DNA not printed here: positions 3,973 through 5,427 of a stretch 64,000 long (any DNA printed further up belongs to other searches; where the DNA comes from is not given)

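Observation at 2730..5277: Truncated MCM-like AAA+ protein divergently paired with an HTH + PIN gene pair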

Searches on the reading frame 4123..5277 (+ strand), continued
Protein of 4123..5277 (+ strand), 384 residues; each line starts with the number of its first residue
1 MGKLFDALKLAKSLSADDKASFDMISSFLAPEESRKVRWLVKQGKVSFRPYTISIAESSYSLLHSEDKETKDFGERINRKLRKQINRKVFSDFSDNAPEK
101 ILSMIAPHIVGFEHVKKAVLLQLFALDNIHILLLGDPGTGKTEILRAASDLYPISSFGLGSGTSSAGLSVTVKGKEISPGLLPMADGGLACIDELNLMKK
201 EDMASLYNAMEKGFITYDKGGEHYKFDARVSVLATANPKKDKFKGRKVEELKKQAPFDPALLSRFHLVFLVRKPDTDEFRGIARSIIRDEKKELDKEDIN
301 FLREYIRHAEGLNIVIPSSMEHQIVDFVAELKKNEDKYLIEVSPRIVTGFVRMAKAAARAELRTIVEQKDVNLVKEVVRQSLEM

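Call 38: find_encoding_contigs(protein=P0348, flank=6000, max_places=3)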
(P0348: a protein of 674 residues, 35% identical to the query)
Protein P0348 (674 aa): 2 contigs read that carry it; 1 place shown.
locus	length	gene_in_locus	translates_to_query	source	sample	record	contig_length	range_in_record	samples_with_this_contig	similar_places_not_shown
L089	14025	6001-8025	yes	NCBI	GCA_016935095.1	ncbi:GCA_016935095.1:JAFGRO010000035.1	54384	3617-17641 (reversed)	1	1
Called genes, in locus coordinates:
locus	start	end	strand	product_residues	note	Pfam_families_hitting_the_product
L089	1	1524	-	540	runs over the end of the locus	PF00437:T2SSE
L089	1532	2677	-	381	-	-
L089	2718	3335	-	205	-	PF01876:RNase_P_p30 (weak)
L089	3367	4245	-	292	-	PF01171:ATP_bind_3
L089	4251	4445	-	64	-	PF02597:ThiS (weak)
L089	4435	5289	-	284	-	PF22025:ThiI_fer, PF02926:THUMP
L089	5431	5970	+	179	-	PF00352:TBP, PF11858:DUF3378 (faint), PF00352:TBP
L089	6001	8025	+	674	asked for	PF14551:MCM_N, PF17207:MCM_OB, PF00493:MCM, PF07728:AAA_5 (weak), PF01078:Mg_chelatase (weak), PF17855:MCM_lid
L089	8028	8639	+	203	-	PF01336:tRNA_anti-codon (weak)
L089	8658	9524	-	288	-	PF01944:SpoIIM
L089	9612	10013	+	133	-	PF01873:eIF-5_eIF-2B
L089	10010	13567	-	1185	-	PF03833:PolC_DP2_N, PF24844:PolC_DP2_central, PF24846:PolC_DP2_cat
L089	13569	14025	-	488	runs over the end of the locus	PF00149:Metallophos, PF04042:DNA_pol_E_B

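Call 39: find_homologous_proteins(query=P0325, max_evalue=1e-50)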
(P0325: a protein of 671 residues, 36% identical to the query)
Query P0325 (671 aa): 8000 proteins with E <= 1e-50 among 8000 candidates; the best 120 are listed.
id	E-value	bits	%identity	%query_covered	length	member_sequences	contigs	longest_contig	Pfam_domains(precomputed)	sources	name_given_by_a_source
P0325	0.0e+0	1469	100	100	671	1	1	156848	PF14551.12,PF21120.4,PF13175.13,PF17855.8,PF00493.30,PF07728.21,PF01078.28,PF17207.10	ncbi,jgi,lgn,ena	ncbi:MAG: minichromosome maintenance protein MCM [Candidatus Woesearchaeota archaeon]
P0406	0.0e+0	1343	89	100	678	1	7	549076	PF14551.12,PF21120.4,PF17855.8,PF00493.30,PF07728.21,PF01078.28,PF17207.10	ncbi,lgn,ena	-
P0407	0.0e+0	1294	87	100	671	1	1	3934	PF14551.12,PF21120.4,PF17855.8,PF00493.30,PF07728.21,PF01078.28,PF17207.10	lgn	-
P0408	0.0e+0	1257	83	100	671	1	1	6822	PF14551.12,PF21120.4,PF17855.8,PF00493.30,PF07728.21,PF01078.28,PF17207.10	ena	-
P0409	0.0e+0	1245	82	100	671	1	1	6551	PF14551.12,PF21120.4,PF17855.8,PF00493.30,PF07728.21,PF01078.28,PF17207.10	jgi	-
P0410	0.0e+0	1239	83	100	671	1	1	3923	PF14551.12,PF21120.4,PF17855.8,PF00493.30,PF07728.21,PF01078.28,PF17207.10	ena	-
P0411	0.0e+0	1239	82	100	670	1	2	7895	PF14551.12,PF21120.4,PF17855.8,PF00493.30,PF07728.21,PF01078.28,PF17207.10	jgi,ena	-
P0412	0.0e+0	1237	82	100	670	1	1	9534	PF14551.12,PF21120.4,PF17855.8,PF00493.30,PF07728.21,PF01078.28,PF17207.10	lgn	-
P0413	0.0e+0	1233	82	100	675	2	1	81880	PF14551.12,PF21120.4,PF17855.8,PF00493.30,PF07728.21,PF01078.28,PF17207.10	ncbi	-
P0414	0.0e+0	1233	81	100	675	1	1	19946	PF14551.12,PF21120.4,PF17855.8,PF00493.30,PF07728.21,PF01078.28,PF17207.10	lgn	-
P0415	0.0e+0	1233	81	100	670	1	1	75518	PF14551.12,PF21120.4,PF17855.8,PF00493.30,PF07728.21,PF01078.28,PF17207.10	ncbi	-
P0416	0.0e+0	1232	81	100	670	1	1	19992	PF14551.12,PF21120.4,PF17855.8,PF00493.30,PF07728.21,PF01078.28,PF17207.10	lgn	-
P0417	0.0e+0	1232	81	100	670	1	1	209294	PF14551.12,PF21120.4,PF17855.8,PF00493.30,PF07728.21,PF01078.28,PF17207.10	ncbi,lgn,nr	ncbi:MAG: ATPase AAA [Candidatus Woesearchaeota archaeon]|nr:MAG: ATPase AAA [Candidatus Woesearchae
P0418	0.0e+0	1230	82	100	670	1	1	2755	PF14551.12,PF21120.4,PF17855.8,PF00493.30,PF07728.21,PF01078.28,PF17207.10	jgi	jgi:replicative DNA helicase Mcm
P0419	0.0e+0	1230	81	100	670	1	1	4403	PF14551.12,PF21120.4,PF17855.8,PF00493.30,PF07728.21,PF01078.28,PF17207.10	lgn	-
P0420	0.0e+0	1229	81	100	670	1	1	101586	PF14551.12,PF21120.4,PF17855.8,PF00493.30,PF07728.21,PF01078.28,PF17207.10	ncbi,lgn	ncbi:MAG: minichromosome maintenance protein MCM [Candidatus Woesearchaeota archaeon]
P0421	0.0e+0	1227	81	100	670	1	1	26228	PF14551.12,PF17855.8,PF00493.30,PF07728.21,PF01078.28,PF17207.10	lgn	-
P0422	0.0e+0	1224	82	100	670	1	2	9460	PF14551.12,PF21120.4,PF17855.8,PF00493.30,PF07728.21,PF01078.28,PF17207.10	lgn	-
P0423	0.0e+0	1223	80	100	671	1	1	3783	PF14551.12,PF21120.4,PF17855.8,PF00493.30,PF07728.21,PF01078.28,PF17207.10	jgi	jgi:replicative DNA helicase Mcm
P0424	0.0e+0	1221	80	100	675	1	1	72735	PF14551.12,PF17855.8,PF00493.30,PF07728.21,PF01078.28,PF17207.10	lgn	-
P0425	0.0e+0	1220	81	100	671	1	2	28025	PF14551.12,PF21120.4,PF13175.13,PF17855.8,PF00493.30,PF07728.21,PF01078.28,PF17207.10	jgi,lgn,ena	-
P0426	0.0e+0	1219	81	100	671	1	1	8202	PF14551.12,PF21120.4,PF17855.8,PF00493.30,PF07728.21,PF01078.28,PF17207.10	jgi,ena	-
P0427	0.0e+0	1219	81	100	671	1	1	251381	PF14551.12,PF21120.4,PF17855.8,PF00493.30,PF07728.21,PF01078.28,PF17207.10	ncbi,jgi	jgi:replicative DNA helicase Mcm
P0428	0.0e+0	1218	80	100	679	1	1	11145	PF14551.12,PF21120.4,PF17855.8,PF00493.30,PF07728.21,PF01078.28,PF17207.10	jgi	-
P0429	0.0e+0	1218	80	100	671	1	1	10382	PF14551.12,PF21120.4,PF17855.8,PF00493.30,PF07728.21,PF01078.28,PF17207.10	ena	-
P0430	0.0e+0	1218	80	100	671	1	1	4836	PF14551.12,PF21120.4,PF17855.8,PF00493.30,PF07728.21,PF01078.28,PF17207.10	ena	-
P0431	0.0e+0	1218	80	100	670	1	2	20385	PF14551.12,PF21120.4,PF17855.8,PF00493.30,PF07728.21,PF01078.28,PF17207.10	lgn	-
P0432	0.0e+0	1218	81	100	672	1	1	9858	PF14551.12,PF21120.4,PF17855.8,PF00493.30,PF07728.21,PF01078.28,PF17207.10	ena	-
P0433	0.0e+0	1218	80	100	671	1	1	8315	PF14551.12,PF21120.4,PF17855.8,PF00493.30,PF07728.21,PF01078.28,PF17207.10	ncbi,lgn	-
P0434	0.0e+0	1216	80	100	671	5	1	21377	PF14551.12,PF21120.4,PF13175.13,PF17855.8,PF00493.30,PF07728.21,PF01078.28,PF17207.10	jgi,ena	-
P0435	0.0e+0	1216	80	100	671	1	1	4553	PF14551.12,PF21120.4,PF17855.8,PF00493.30,PF07728.21,PF01078.28,PF17207.10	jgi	jgi:replicative DNA helicase Mcm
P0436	0.0e+0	1216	80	100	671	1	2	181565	PF14551.12,PF21120.4,PF17855.8,PF00493.30,PF07728.21,PF01078.28,PF17207.10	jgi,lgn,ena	-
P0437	0.0e+0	1216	80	100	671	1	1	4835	PF14551.12,PF21120.4,PF13175.13,PF17855.8,PF00493.30,PF07728.21,PF01078.28,PF17207.10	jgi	jgi:replicative DNA helicase Mcm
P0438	0.0e+0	1216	80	100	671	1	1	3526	PF14551.12,PF21120.4,PF17855.8,PF00493.30,PF07728.21,PF01078.28,PF17207.10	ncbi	-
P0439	0.0e+0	1215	80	100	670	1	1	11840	PF14551.12,PF21120.4,PF17855.8,PF00493.30,PF07728.21,PF01078.28,PF17207.10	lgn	-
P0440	0.0e+0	1214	80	100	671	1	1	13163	PF14551.12,PF21120.4,PF17855.8,PF00493.30,PF07728.21,PF01078.28,PF17207.10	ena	-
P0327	0.0e+0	1214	80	100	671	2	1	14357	PF14551.12,PF21120.4,PF17855.8,PF00493.30,PF07728.21,PF01078.28,PF17207.10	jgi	jgi:replicative DNA helicase Mcm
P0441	0.0e+0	1213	80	100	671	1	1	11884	PF14551.12,PF21120.4,PF17855.8,PF00493.30,PF07728.21,PF01078.28,PF17207.10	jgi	jgi:replicative DNA helicase Mcm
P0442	0.0e+0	1213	80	100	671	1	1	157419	PF14551.12,PF21120.4,PF17855.8,PF00493.30,PF07728.21,PF01078.28,PF17207.10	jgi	jgi:replicative DNA helicase Mcm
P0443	0.0e+0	1211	80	100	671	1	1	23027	PF14551.12,PF21120.4,PF13175.13,PF17855.8,PF00493.30,PF07728.21,PF01078.28,PF17207.10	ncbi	ncbi:MAG: minichromosome maintenance protein MCM [Candidatus Woesearchaeota archaeon]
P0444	0.0e+0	1211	79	100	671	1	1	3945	PF14551.12,PF21120.4,PF17855.8,PF00493.30,PF07728.21,PF01078.28,PF17207.10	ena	-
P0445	0.0e+0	1211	80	100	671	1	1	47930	PF14551.12,PF21120.4,PF13175.13,PF17855.8,PF00493.30,PF07728.21,PF01078.28,PF17207.10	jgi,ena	-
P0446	0.0e+0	1211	80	100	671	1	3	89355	PF14551.12,PF21120.4,PF17855.8,PF00493.30,PF07728.21,PF01078.28,PF17207.10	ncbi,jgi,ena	-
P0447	0.0e+0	1211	80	100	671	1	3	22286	PF14551.12,PF21120.4,PF17855.8,PF00493.30,PF07728.21,PF01078.28,PF17207.10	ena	-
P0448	0.0e+0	1209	80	100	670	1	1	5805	PF14551.12,PF21120.4,PF17855.8,PF00493.30,PF07728.21,PF01078.28,PF17207.10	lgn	-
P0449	0.0e+0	1209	80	100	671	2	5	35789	PF14551.12,PF21120.4,PF17855.8,PF00493.30,PF07728.21,PF01078.28,PF17207.10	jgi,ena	-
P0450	0.0e+0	1206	79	100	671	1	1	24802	PF14551.12,PF21120.4,PF13175.13,PF17855.8,PF00493.30,PF07728.21,PF01078.28,PF17207.10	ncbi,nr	ncbi:MAG TPA: minichromosome maintenance protein MCM [Alphaproteobacteria bacterium]|nr:minichromoso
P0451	0.0e+0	1206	79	100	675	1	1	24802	PF14551.12,PF21120.4,PF13175.13,PF17855.8,PF00493.30,PF07728.21,PF01078.28,PF17207.10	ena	-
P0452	0.0e+0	1205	79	100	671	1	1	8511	PF14551.12,PF21120.4,PF13175.13,PF17855.8,PF00493.30,PF07728.21,PF01078.28,PF17207.10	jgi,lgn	jgi:replicative DNA helicase Mcm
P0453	0.0e+0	1204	80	100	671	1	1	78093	PF14551.12,PF21120.4,PF17855.8,PF00493.30,PF07728.21,PF01078.28,PF17207.10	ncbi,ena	-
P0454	0.0e+0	1200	79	100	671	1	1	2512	PF14551.12,PF21120.4,PF17855.8,PF00493.30,PF07728.21,PF01078.28,PF17207.10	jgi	jgi:replicative DNA helicase Mcm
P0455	0.0e+0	1200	79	100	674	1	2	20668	PF14551.12,PF21120.4,PF17855.8,PF00493.30,PF07728.21,PF01078.28,PF17207.10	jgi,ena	-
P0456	0.0e+0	1198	79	100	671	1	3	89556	PF14551.12,PF21120.4,PF13175.13,PF17855.8,PF00493.30,PF07728.21,PF01078.28,PF17207.10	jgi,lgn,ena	-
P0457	0.0e+0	1198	79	100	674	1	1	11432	PF14551.12,PF21120.4,PF17855.8,PF00493.30,PF07728.21,PF01078.28,PF17207.10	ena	-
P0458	0.0e+0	1198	79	100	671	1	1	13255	PF14551.12,PF21120.4,PF13175.13,PF17855.8,PF00493.30,PF07728.21,PF01078.28,PF17207.10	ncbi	ncbi:MAG: minichromosome maintenance protein MCM [Candidatus Woesearchaeota archaeon]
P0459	0.0e+0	1197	79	100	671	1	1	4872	PF14551.12,PF21120.4,PF17855.8,PF00493.30,PF07728.21,PF01078.28,PF17207.10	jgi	-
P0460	0.0e+0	1197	79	100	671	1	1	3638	PF14551.12,PF21120.4,PF17855.8,PF00493.30,PF07728.21,PF01078.28,PF17207.10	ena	-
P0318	0.0e+0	1197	79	100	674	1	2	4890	PF14551.12,PF21120.4,PF17855.8,PF00493.30,PF07728.21,PF01078.28,PF17207.10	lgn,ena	-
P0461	0.0e+0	1196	78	100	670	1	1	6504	PF14551.12,PF21120.4,PF17855.8,PF00493.30,PF07728.21,PF01078.28,PF17207.10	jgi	jgi:replicative DNA helicase Mcm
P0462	0.0e+0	1195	78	100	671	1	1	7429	PF14551.12,PF21120.4,PF17855.8,PF00493.30,PF07728.21,PF01078.28,PF17207.10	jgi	jgi:replicative DNA helicase Mcm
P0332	0.0e+0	1195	79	100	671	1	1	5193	PF14551.12,PF21120.4,PF13175.13,PF17855.8,PF00493.30,PF07728.21,PF01078.28,PF17207.10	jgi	jgi:replicative DNA helicase Mcm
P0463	0.0e+0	1193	78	100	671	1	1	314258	PF14551.12,PF21120.4,PF17855.8,PF00493.30,PF07728.21,PF01078.28,PF17207.10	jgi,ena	-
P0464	0.0e+0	1193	78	100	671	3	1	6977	PF14551.12,PF21120.4,PF17855.8,PF00493.30,PF07728.21,PF01078.28,PF17207.10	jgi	jgi:replicative DNA helicase Mcm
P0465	0.0e+0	1191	78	100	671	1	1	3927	PF14551.12,PF21120.4,PF17855.8,PF00493.30,PF07728.21,PF01078.28,PF17207.10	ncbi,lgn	ncbi:MAG: minichromosome maintenance protein MCM [Candidatus Woesearchaeota archaeon]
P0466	0.0e+0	1191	79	100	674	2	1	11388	PF14551.12,PF21120.4,PF17855.8,PF00493.30,PF07728.21,PF01078.28,PF17207.10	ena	-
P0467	0.0e+0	1186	78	100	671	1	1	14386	PF14551.12,PF22798.3,PF17855.8,PF00493.30,PF07728.21,PF01078.28,PF17207.10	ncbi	-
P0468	0.0e+0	1182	81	96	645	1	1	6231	PF21120.4,PF17855.8,PF00493.30,PF07728.21,PF01078.28,PF17207.10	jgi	jgi:replicative DNA helicase Mcm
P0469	0.0e+0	1169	78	100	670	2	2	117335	PF14551.12,PF17855.8,PF00493.30,PF07728.21,PF01078.28,PF17207.10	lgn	-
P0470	0.0e+0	1067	71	100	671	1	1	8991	PF14551.12,PF21120.4,PF17855.8,PF00493.30,PF07728.21,PF01078.28,PF17207.10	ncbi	-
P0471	0.0e+0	1055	71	100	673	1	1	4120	PF14551.12,PF21120.4,PF17855.8,PF00493.30,PF07728.21,PF01078.28,PF17207.10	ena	-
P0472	0.0e+0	1053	70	100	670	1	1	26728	PF14551.12,PF21120.4,PF07726.18,PF17855.8,PF00493.30,PF07728.21,PF01078.28,PF17207.10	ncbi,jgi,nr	ncbi:AAA family ATPase [Candidatus Woesearchaeota archaeon]|nr:MAG: AAA family ATPase [Candidatus Wo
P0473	0.0e+0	1043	70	100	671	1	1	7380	PF21120.4,PF17855.8,PF00493.30,PF07728.21,PF01078.28,PF17207.10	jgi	-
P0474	0.0e+0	1038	68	100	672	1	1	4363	PF14551.12,PF21120.4,PF17855.8,PF00493.30,PF07728.21,PF01078.28,PF17207.10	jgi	jgi:replicative DNA helicase Mcm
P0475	0.0e+0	1037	69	100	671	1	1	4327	PF14551.12,PF17855.8,PF00493.30,PF07728.21,PF01078.28,PF17207.10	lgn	-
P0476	0.0e+0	1036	69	100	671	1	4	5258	PF14551.12,PF21120.4,PF17855.8,PF00493.30,PF07728.21,PF01078.28,PF17207.10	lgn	-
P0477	0.0e+0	1033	68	100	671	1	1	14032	PF14551.12,PF21120.4,PF17855.8,PF00493.30,PF07728.21,PF01078.28,PF17207.10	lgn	-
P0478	0.0e+0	1031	67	100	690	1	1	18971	PF14551.12,PF21120.4,PF17855.8,PF00493.30,PF00004.36,PF07728.21,PF01078.28,PF17207.10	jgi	jgi:replicative DNA helicase Mcm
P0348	0.0e+0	1025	68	100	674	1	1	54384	PF14551.12,PF17855.8,PF00493.30,PF07728.21,PF01078.28,PF17207.10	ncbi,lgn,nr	ncbi:minichromosome maintenance protein MCM [Candidatus Woesearchaeota archaeon]|nr:minichromosome m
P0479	0.0e+0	1023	67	100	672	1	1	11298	PF14551.12,PF21120.4,PF17855.8,PF00493.30,PF07728.21,PF01078.28,PF17207.10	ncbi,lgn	-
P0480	0.0e+0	1022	67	100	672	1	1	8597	PF14551.12,PF21120.4,PF17855.8,PF00493.30,PF07728.21,PF01078.28,PF17207.10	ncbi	-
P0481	0.0e+0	1021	81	83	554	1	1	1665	PF17855.8,PF00493.30,PF07728.21,PF01078.28,PF17207.10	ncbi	ncbi:MAG TPA: minichromosome maintenance protein MCM, partial [Allocoleopsis sp.]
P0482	0.0e+0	1020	68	100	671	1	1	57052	PF14551.12,PF21120.4,PF17855.8,PF00493.30,PF21100.5,PF07728.21,PF01078.28,PF17207.10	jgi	jgi:replicative DNA helicase Mcm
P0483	0.0e+0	1020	66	100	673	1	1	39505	PF14551.12,PF21120.4,PF17855.8,PF00493.30,PF07728.21,PF01078.28,PF17207.10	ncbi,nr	ncbi:minichromosome maintenance protein MCM [Candidatus Woesearchaeota archaeon]|nr:minichromosome m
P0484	0.0e+0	1016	66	100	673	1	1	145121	PF14551.12,PF21120.4,PF07726.18,PF17855.8,PF00493.30,PF07728.21,PF01078.28,PF17207.10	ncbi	-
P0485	0.0e+0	1015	67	100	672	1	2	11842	PF14551.12,PF21120.4,PF17855.8,PF00493.30,PF00004.36,PF07728.21,PF01078.28,PF17207.10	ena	-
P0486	0.0e+0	1013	67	100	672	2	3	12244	PF14551.12,PF17855.8,PF00493.30,PF07728.21,PF01078.28,PF17207.10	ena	-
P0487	0.0e+0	1013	68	100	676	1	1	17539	PF14551.12,PF17855.8,PF00493.30,PF07728.21,PF01078.28,PF17207.10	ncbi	ncbi:MAG: minichromosome maintenance protein MCM [Nanoarchaeota archaeon]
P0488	0.0e+0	1011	67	100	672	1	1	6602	PF21120.4,PF17855.8,PF00493.30,PF07728.21,PF01078.28,PF17207.10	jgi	-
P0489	0.0e+0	1011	66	100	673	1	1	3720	PF14551.12,PF21120.4,PF17855.8,PF00493.30,PF07728.21,PF01078.28,PF17207.10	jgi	jgi:replicative DNA helicase Mcm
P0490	0.0e+0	1010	67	100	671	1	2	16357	PF14551.12,PF17855.8,PF00493.30,PF07728.21,PF01078.28,PF17207.10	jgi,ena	-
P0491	1.3e-298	1010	66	100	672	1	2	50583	PF14551.12,PF21120.4,PF17855.8,PF00493.30,PF07728.21,PF01078.28,PF17207.10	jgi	jgi:replicative DNA helicase Mcm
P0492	4.0e-298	1009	67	100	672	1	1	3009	PF14551.12,PF21120.4,PF17855.8,PF00493.30,PF07728.21,PF01078.28,PF17207.10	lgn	-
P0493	4.9e-298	1008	66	100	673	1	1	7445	PF14551.12,PF21120.4,PF07726.18,PF17855.8,PF00493.30,PF07728.21,PF01078.28,PF17207.10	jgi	-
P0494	9.9e-298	1007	66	100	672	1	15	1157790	PF17855.8,PF00493.30,PF07728.21,PF01078.28,PF17207.10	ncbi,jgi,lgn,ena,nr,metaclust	ncbi:TPA: minichromosome maintenance protein MCM [Candidatus Woesearchaeota archaeon]|nr:hypothetica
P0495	1.9e-297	1006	66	100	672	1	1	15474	PF17855.8,PF00493.30,PF07728.21,PF01078.28,PF17207.10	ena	-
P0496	2.1e-297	1006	85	80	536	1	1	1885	PF21120.4,PF17855.8,PF00493.30,PF07728.21,PF01078.28,PF17207.10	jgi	jgi:replicative DNA helicase Mcm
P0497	2.3e-297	1006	67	100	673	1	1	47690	PF14551.12,PF21120.4,PF17855.8,PF00493.30,PF07728.21,PF01078.28,PF17207.10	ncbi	-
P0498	3.9e-297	1005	67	100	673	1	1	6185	PF14551.12,PF21120.4,PF17855.8,PF00493.30,PF07728.21,PF01078.28,PF17207.10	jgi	jgi:replicative DNA helicase Mcm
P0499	5.6e-297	1005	67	100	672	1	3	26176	PF14551.12,PF21120.4,PF17855.8,PF00493.30,PF07728.21,PF01078.28,PF17207.10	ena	-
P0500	5.7e-297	1005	67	100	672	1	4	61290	PF14551.12,PF21120.4,PF17855.8,PF00493.30,PF07728.21,PF01078.28,PF17207.10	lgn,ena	-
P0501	1.2e-296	1004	66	100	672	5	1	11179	PF14551.12,PF21120.4,PF17855.8,PF00493.30,PF07728.21,PF01078.28,PF17207.10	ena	-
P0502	2.3e-296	1003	67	100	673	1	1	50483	PF14551.12,PF21120.4,PF17855.8,PF00493.30,PF07728.21,PF01078.28,PF17207.10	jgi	jgi:replicative DNA helicase Mcm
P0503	2.4e-296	1003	65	100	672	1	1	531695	PF17855.8,PF00493.30,PF07728.21,PF01078.28,PF17207.10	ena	-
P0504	3.8e-296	1002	67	100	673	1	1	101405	PF21120.4,PF17855.8,PF00493.30,PF07728.21,PF01078.28,PF13191.13,PF17207.10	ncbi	-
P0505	6.4e-296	1001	65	100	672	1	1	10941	PF14551.12,PF17855.8,PF00493.30,PF07728.21,PF01078.28,PF17207.10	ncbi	ncbi:minichromosome maintenance protein MCM [Bacteroidota bacterium]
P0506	1.0e-295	1001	66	100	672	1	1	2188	PF14551.12,PF21120.4,PF17855.8,PF00493.30,PF07728.21,PF01078.28,PF17207.10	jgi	jgi:replicative DNA helicase Mcm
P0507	1.5e-295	1000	66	100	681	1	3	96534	PF14551.12,PF21120.4,PF17855.8,PF00493.30,PF00004.36,PF07728.21,PF01078.28,PF17207.10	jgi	jgi:replicative DNA helicase Mcm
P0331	1.6e-295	1000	67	100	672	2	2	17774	PF14551.12,PF21120.4,PF17855.8,PF00493.30,PF07728.21,PF01078.28,PF17207.10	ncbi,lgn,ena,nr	ncbi:MAG: minichromosome maintenance protein MCM [Nanoarchaeota archaeon]|nr:minichromosome maintena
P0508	3.2e-295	999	66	100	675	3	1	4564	PF14551.12,PF21120.4,PF17855.8,PF00493.30,PF07728.21,PF01078.28,PF17207.10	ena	-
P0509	3.7e-295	999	65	100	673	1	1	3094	PF14551.12,PF21120.4,PF17855.8,PF00493.30,PF01078.28,PF17207.10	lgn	-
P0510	4.1e-295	999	66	100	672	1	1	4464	PF14551.12,PF21120.4,PF07726.18,PF17855.8,PF00493.30,PF21100.5,PF07728.21,PF01078.28,PF17207.10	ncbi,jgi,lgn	-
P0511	7.6e-295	998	66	100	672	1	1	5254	PF14551.12,PF21120.4,PF17855.8,PF00493.30,PF07728.21,PF01078.28,PF17207.10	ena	-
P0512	1.2e-294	997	66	100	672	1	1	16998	PF14551.12,PF21120.4,PF17855.8,PF00493.30,PF07728.21,PF01078.28,PF17207.10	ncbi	-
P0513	1.7e-294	997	65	100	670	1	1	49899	PF14551.12,PF17855.8,PF00493.30,PF07728.21,PF01078.28,PF17207.10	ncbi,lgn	ncbi:MAG: minichromosome maintenance protein MCM [archaeon]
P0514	2.0e-294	996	66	100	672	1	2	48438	PF14551.12,PF21120.4,PF17855.8,PF00493.30,PF07728.21,PF01078.28,PF17207.10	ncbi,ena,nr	ncbi:MAG: minichromosome maintenance protein MCM [Nanoarchaeota archaeon]|nr:minichromosome maintena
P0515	2.0e-294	996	66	100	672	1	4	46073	PF14551.12,PF21120.4,PF17855.8,PF00493.30,PF07728.21,PF01078.28,PF17207.10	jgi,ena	jgi:replicative DNA helicase Mcm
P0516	2.4e-294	996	66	100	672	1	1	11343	PF14551.12,PF21120.4,PF17855.8,PF00493.30,PF07728.21,PF01078.28,PF17207.10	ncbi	-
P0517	2.5e-294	996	66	100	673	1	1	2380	PF14551.12,PF21120.4,PF17855.8,PF00493.30,PF07728.21,PF01078.28,PF17207.10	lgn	-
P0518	3.7e-294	995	65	100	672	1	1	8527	PF14551.12,PF21120.4,PF17855.8,PF00493.30,PF07728.21,PF01078.28,PF17207.10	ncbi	-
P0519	4.0e-294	995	66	100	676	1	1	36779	PF14551.12,PF17855.8,PF00493.30,PF07728.21,PF01078.28,PF17207.10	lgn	-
